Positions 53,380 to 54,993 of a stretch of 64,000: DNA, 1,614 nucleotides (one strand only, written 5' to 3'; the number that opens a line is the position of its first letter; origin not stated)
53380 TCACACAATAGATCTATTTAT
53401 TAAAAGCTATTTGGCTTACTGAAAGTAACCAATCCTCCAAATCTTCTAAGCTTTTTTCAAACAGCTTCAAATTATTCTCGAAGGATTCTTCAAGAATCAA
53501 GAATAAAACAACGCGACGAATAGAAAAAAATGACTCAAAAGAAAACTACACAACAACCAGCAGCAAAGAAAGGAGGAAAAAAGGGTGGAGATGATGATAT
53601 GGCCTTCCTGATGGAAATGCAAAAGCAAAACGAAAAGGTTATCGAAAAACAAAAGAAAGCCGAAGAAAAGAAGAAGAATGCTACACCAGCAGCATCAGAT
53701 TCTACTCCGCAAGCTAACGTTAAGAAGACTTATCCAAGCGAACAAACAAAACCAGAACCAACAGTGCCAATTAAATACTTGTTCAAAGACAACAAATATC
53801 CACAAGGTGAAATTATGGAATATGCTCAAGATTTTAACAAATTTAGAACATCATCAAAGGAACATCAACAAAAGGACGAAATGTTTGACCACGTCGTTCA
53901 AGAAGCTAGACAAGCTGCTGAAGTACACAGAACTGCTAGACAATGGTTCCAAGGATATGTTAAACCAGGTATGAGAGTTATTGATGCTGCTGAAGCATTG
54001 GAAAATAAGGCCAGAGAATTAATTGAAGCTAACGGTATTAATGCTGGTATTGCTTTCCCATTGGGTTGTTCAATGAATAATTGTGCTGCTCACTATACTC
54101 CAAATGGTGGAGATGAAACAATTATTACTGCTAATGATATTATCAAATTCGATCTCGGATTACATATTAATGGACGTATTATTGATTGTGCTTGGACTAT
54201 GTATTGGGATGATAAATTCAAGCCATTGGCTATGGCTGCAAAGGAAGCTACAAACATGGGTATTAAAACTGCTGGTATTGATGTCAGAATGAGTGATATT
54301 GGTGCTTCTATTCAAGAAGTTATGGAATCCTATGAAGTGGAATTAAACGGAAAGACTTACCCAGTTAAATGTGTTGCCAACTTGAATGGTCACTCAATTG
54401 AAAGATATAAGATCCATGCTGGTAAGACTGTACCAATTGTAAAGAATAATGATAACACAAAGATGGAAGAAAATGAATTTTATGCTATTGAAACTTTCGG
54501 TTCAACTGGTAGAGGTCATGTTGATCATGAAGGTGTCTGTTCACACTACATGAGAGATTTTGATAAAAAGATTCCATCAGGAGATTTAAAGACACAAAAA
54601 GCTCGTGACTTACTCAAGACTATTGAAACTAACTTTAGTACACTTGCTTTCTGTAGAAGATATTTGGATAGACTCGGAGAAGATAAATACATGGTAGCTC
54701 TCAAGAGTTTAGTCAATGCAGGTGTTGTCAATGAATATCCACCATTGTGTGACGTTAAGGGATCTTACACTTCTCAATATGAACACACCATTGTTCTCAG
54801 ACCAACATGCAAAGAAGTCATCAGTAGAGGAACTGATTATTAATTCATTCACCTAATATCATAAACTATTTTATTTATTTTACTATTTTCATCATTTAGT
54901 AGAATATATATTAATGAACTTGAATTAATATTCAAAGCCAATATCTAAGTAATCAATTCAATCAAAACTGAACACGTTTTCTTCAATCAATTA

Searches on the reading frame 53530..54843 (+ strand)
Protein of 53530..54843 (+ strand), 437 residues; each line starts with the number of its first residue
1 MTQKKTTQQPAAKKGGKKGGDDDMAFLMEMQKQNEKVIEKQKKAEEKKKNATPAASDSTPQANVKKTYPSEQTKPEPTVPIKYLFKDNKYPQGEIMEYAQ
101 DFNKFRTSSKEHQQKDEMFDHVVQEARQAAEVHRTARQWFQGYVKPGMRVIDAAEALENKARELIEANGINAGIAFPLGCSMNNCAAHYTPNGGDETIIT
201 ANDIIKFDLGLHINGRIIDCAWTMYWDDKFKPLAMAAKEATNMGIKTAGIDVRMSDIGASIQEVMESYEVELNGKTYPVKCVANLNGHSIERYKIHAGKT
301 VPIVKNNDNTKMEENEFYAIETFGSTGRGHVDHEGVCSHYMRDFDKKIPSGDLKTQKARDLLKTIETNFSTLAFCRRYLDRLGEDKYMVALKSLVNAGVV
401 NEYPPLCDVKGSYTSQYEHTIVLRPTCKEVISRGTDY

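Call 25: search_protein_families(library=pfam, proteins=[window:53530-54843:+], max_evalue=0.001)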
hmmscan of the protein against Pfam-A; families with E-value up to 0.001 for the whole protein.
window:53530-54843:+ (437 aa): 2 families
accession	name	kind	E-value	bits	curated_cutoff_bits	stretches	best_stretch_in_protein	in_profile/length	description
PF00557.29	Peptidase_M24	-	4.2e-25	89.2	23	1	126-322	3-187/208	Metallopeptidase family M24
PF02029.20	Caldesmon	-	0.00031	20.1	50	1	3-145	41-185/498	Caldesmon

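Call 27: find_encoding_contigs(protein=window:53530-54843:+, flank=3000, max_places=3)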
Protein window:53530-54843:+ (437 aa): no gene with exactly this product is on record in the collection.

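Call 59: find_homologous_proteins(query=window:53530-54843:+, max_evalue=1e-20)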
Query window:53530-54843:+ (437 aa): 5684 proteins with E <= 1e-20 among 8000 candidates; the best 120 are listed.
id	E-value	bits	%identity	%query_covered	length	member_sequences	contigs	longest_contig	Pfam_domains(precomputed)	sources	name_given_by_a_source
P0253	1.9e-278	941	100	93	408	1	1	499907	PF00557.30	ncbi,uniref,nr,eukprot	ncbi:predicted protein [Naegleria gruberi]|uniref:Methionine aminopeptidase 2 n=1 Tax=Naegleria grub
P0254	5.6e-247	838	84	99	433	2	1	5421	PF00557.30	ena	-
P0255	1.3e-238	810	81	99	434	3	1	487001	PF00557.30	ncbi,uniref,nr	ncbi:hypothetical protein C9374_008465 [Naegleria lovaniensis]|uniref:Methionine aminopeptidase 2 n=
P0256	2.8e-229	779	80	95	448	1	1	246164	PF00557.30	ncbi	ncbi:hypothetical protein ABK040_005885 [Willaertia magna]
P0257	2.8e-168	579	67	84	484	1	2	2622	PF00557.30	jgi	jgi:methionyl aminopeptidase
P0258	1.9e-165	569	66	84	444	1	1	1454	PF00557.30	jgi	-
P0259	4.0e-165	568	65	84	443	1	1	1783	PF00557.30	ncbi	-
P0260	6.2e-165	567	65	84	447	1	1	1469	PF00557.30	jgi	-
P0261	2.6e-164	565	58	100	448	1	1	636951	PF00557.30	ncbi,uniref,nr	ncbi:hypothetical protein C9374_005316 [Naegleria lovaniensis]|uniref:Methionine aminopeptidase 2 n=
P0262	1.2e-163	563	65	84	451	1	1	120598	PF00557.30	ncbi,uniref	ncbi:methionine aminopeptidase [Acrasis kona]|uniref:Methionine aminopeptidase 2 n=1 Tax=Acrasis kon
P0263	5.2e-163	561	65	84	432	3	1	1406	PF00557.30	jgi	-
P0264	4.6e-160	551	63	83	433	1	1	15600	PF00557.30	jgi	jgi:methionyl aminopeptidase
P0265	2.0e-159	549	60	85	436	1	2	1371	PF00557.30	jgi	jgi:methionyl aminopeptidase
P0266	1.7e-158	546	-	-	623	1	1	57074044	PF00557.30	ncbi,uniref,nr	ncbi:hypothetical protein ANANG_G00145590 [Anguilla anguilla]|uniref:Methionine aminopeptidase 2 n=1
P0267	3.2e-158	545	60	91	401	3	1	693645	PF00557.30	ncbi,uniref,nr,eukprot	ncbi:methionine aminopeptidase [Naegleria gruberi]|uniref:Methionine aminopeptidase 2 n=1 Tax=Naegle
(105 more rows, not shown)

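Call 60: find_encoding_contigs(protein=P0253, flank=10000, max_places=2)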
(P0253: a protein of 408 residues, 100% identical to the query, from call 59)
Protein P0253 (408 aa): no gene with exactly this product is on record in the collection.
